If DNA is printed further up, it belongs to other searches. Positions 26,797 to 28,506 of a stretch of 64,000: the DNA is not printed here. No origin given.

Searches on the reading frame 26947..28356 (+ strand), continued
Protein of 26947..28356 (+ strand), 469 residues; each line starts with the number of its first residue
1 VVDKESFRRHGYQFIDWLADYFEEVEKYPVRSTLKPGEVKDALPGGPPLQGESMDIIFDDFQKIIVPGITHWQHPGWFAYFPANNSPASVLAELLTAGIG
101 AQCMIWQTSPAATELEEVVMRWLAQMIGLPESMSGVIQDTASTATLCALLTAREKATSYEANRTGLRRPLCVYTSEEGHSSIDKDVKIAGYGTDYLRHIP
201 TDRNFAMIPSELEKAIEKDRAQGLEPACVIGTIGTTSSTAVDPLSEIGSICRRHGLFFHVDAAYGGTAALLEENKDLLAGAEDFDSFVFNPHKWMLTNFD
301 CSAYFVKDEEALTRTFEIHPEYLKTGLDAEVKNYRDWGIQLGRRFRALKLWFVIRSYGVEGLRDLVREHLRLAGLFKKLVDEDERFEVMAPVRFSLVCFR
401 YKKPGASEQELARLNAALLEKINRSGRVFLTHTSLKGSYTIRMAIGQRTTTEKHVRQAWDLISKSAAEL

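Call 21: find_related_loci(query=window:26947-28356:+, collection=genome_contigs, flank=6000)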
Query window:26947-28356:+ (469 aa) in genome_contigs; peptide patterns used: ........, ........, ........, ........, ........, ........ (x = any residue, [..] = any of these).
600 stretches matched a pattern (row limit reached: there are more); 558 encode a relative of the query (tblastn E <= 1e-3); the best 80 are kept; 80 distinct loci.
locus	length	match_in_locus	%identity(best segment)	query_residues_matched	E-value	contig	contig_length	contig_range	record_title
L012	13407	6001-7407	83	1-469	0e+0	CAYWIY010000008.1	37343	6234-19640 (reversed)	MAG TPA_asm: uncultured Syntrophomonadaceae bacterium isolate binchicken_co32_447 genome assembly, contig: NODE_1275_len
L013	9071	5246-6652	75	1-469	0e+0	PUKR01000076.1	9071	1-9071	MAG: Syntrophomonadaceae bacterium isolate B1Sed10_74m B1-Sed10-C11203, whole genome shotgun sequence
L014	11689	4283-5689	75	1-469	0e+0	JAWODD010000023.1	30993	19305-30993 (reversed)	MAG: Bacillota bacterium isolate BLK5-2.bin.114 k191_1828704, whole genome shotgun sequence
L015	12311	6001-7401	69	2-469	0e+0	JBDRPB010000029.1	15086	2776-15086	MAG: Pseudomonadota bacterium isolate MEGAHIT-group-1.999 k141_12406850, whole genome shotgun sequence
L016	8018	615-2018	69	1-469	0e+0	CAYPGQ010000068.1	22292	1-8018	MAG TPA_asm: uncultured Eubacteriales bacterium isolate SRP068000_co1_174 genome assembly, contig: NODE_3005_length_2229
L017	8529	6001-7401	70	2-469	0e+0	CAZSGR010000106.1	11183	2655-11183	MAG TPA_asm: uncultured Eubacteriales bacterium isolate SRP068000_co2_13 genome assembly, contig: NODE_6357_length_11183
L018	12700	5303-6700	71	1-466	0e+0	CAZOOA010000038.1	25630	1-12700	MAG TPA_asm: uncultured Desulfovibrionaceae bacterium isolate binchicken_co32_322 genome assembly, contig: NODE_2596_len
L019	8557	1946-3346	70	1-468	0e+0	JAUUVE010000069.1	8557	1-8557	MAG: Desulfobacteraceae bacterium isolate CSMAG_5 CSMAG_5_k127_305757_length_8557_cov_25.6868, whole genome shotgun sequ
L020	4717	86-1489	68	2-469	0e+0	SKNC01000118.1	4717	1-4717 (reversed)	MAG: Bacillota bacterium isolate CSSed162cmA_272R1 CSSed16-2cmA-96518, whole genome shotgun sequence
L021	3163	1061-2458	70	3-469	0e+0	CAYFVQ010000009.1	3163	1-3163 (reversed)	MAG TPA_asm: uncultured Eubacteriales bacterium isolate ERP108616_co1_206 genome assembly, contig: k119_1420546, whole g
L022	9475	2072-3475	68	1-469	0e+0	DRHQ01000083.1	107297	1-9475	MAG TPA_asm: Candidatus Aminicenantes bacterium isolate HyVt-373 HyVt-373_k145_53159, whole genome shotgun sequence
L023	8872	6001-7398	69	2-468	0e+0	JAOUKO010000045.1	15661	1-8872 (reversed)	MAG: Candidatus Aminicenantes bacterium isolate 8_1_Jan_SF_Bin49 8_1_Jan_SF_Bin49_scaffold_1693_c1, whole genome shotgun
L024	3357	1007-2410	70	1-469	0e+0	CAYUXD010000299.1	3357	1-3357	MAG TPA_asm: uncultured Eubacteriales bacterium isolate binchicken_co34_557 genome assembly, contig: NODE_52522_length_3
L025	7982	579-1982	68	1-469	0e+0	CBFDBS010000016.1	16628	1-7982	MAG TPA_asm: uncultured bacterium isolate SRR26215677_binner13_Refined_51 genome assembly, contig: ERZ25073487.1835, who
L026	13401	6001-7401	69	2-469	0e+0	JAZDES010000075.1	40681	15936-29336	MAG: Pseudomonadota bacterium isolate MEGAHIT-group-0.160 k141_6650814, whole genome shotgun sequence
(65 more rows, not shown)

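Call 28: search_solved_structures(query=window:26947-28356:+, max_evalue=1e-100, show_alignments=5)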
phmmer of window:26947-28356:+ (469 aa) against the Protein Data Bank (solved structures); distinct sequences matched with E-value up to 1e-100: 15.
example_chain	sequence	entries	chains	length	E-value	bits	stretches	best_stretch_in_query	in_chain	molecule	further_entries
7xin_A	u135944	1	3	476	3.2e-132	444.9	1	3-461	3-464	DOPA decarboxylase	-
6eei_A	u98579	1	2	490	1.7e-130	439.1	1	2-467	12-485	Tyrosine decarboxylase 1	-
6eem_A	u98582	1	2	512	3e-123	415.3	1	2-464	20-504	Tyrosine/dopa decarboxylase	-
6eew_A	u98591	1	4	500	4e-118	398.4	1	3-466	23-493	Aromatic-L-amino-acid decarboxylase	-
6liu_A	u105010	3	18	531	1.3e-116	393.4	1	2-404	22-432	Tyrosine/DOPA decarboxylase 2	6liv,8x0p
3rbf_A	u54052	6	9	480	1.1e-115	390.3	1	5-468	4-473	Aromatic-L-amino-acid decarboxylase | aromatic L-amino acid decarboxylase | Dopa decarboxylase (Aromatic L-amino acid decarboxylase)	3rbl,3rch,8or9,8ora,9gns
9dui_A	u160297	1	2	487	1.3e-115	390.1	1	5-469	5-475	Aromatic-L-amino-acid decarboxylase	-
1js3_A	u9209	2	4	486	1.5e-115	389.9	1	5-469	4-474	DOPA decarboxylase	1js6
8x0o_A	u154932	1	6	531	2.3e-115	389.2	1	2-404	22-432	Tyrosine/DOPA decarboxylase 2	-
9hrh_A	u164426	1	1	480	4e-115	388.5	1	5-468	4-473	Aromatic-L-amino-acid decarboxylase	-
9hri_A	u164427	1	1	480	1e-114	387.1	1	5-468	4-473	Aromatic-L-amino-acid decarboxylase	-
6khn_A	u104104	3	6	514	2.2e-109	369.6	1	6-468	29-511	Tryptophan decarboxylase 1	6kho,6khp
6eeq_A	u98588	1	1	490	2e-106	359.8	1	14-467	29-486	4-hydroxyphenylacetaldehyde synthase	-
3k40_A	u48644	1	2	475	1.2e-103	350.7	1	6-468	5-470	Aromatic-L-amino-acid decarboxylase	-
4e1o_A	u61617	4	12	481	1.3e-103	350.6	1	3-466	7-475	Histidine decarboxylase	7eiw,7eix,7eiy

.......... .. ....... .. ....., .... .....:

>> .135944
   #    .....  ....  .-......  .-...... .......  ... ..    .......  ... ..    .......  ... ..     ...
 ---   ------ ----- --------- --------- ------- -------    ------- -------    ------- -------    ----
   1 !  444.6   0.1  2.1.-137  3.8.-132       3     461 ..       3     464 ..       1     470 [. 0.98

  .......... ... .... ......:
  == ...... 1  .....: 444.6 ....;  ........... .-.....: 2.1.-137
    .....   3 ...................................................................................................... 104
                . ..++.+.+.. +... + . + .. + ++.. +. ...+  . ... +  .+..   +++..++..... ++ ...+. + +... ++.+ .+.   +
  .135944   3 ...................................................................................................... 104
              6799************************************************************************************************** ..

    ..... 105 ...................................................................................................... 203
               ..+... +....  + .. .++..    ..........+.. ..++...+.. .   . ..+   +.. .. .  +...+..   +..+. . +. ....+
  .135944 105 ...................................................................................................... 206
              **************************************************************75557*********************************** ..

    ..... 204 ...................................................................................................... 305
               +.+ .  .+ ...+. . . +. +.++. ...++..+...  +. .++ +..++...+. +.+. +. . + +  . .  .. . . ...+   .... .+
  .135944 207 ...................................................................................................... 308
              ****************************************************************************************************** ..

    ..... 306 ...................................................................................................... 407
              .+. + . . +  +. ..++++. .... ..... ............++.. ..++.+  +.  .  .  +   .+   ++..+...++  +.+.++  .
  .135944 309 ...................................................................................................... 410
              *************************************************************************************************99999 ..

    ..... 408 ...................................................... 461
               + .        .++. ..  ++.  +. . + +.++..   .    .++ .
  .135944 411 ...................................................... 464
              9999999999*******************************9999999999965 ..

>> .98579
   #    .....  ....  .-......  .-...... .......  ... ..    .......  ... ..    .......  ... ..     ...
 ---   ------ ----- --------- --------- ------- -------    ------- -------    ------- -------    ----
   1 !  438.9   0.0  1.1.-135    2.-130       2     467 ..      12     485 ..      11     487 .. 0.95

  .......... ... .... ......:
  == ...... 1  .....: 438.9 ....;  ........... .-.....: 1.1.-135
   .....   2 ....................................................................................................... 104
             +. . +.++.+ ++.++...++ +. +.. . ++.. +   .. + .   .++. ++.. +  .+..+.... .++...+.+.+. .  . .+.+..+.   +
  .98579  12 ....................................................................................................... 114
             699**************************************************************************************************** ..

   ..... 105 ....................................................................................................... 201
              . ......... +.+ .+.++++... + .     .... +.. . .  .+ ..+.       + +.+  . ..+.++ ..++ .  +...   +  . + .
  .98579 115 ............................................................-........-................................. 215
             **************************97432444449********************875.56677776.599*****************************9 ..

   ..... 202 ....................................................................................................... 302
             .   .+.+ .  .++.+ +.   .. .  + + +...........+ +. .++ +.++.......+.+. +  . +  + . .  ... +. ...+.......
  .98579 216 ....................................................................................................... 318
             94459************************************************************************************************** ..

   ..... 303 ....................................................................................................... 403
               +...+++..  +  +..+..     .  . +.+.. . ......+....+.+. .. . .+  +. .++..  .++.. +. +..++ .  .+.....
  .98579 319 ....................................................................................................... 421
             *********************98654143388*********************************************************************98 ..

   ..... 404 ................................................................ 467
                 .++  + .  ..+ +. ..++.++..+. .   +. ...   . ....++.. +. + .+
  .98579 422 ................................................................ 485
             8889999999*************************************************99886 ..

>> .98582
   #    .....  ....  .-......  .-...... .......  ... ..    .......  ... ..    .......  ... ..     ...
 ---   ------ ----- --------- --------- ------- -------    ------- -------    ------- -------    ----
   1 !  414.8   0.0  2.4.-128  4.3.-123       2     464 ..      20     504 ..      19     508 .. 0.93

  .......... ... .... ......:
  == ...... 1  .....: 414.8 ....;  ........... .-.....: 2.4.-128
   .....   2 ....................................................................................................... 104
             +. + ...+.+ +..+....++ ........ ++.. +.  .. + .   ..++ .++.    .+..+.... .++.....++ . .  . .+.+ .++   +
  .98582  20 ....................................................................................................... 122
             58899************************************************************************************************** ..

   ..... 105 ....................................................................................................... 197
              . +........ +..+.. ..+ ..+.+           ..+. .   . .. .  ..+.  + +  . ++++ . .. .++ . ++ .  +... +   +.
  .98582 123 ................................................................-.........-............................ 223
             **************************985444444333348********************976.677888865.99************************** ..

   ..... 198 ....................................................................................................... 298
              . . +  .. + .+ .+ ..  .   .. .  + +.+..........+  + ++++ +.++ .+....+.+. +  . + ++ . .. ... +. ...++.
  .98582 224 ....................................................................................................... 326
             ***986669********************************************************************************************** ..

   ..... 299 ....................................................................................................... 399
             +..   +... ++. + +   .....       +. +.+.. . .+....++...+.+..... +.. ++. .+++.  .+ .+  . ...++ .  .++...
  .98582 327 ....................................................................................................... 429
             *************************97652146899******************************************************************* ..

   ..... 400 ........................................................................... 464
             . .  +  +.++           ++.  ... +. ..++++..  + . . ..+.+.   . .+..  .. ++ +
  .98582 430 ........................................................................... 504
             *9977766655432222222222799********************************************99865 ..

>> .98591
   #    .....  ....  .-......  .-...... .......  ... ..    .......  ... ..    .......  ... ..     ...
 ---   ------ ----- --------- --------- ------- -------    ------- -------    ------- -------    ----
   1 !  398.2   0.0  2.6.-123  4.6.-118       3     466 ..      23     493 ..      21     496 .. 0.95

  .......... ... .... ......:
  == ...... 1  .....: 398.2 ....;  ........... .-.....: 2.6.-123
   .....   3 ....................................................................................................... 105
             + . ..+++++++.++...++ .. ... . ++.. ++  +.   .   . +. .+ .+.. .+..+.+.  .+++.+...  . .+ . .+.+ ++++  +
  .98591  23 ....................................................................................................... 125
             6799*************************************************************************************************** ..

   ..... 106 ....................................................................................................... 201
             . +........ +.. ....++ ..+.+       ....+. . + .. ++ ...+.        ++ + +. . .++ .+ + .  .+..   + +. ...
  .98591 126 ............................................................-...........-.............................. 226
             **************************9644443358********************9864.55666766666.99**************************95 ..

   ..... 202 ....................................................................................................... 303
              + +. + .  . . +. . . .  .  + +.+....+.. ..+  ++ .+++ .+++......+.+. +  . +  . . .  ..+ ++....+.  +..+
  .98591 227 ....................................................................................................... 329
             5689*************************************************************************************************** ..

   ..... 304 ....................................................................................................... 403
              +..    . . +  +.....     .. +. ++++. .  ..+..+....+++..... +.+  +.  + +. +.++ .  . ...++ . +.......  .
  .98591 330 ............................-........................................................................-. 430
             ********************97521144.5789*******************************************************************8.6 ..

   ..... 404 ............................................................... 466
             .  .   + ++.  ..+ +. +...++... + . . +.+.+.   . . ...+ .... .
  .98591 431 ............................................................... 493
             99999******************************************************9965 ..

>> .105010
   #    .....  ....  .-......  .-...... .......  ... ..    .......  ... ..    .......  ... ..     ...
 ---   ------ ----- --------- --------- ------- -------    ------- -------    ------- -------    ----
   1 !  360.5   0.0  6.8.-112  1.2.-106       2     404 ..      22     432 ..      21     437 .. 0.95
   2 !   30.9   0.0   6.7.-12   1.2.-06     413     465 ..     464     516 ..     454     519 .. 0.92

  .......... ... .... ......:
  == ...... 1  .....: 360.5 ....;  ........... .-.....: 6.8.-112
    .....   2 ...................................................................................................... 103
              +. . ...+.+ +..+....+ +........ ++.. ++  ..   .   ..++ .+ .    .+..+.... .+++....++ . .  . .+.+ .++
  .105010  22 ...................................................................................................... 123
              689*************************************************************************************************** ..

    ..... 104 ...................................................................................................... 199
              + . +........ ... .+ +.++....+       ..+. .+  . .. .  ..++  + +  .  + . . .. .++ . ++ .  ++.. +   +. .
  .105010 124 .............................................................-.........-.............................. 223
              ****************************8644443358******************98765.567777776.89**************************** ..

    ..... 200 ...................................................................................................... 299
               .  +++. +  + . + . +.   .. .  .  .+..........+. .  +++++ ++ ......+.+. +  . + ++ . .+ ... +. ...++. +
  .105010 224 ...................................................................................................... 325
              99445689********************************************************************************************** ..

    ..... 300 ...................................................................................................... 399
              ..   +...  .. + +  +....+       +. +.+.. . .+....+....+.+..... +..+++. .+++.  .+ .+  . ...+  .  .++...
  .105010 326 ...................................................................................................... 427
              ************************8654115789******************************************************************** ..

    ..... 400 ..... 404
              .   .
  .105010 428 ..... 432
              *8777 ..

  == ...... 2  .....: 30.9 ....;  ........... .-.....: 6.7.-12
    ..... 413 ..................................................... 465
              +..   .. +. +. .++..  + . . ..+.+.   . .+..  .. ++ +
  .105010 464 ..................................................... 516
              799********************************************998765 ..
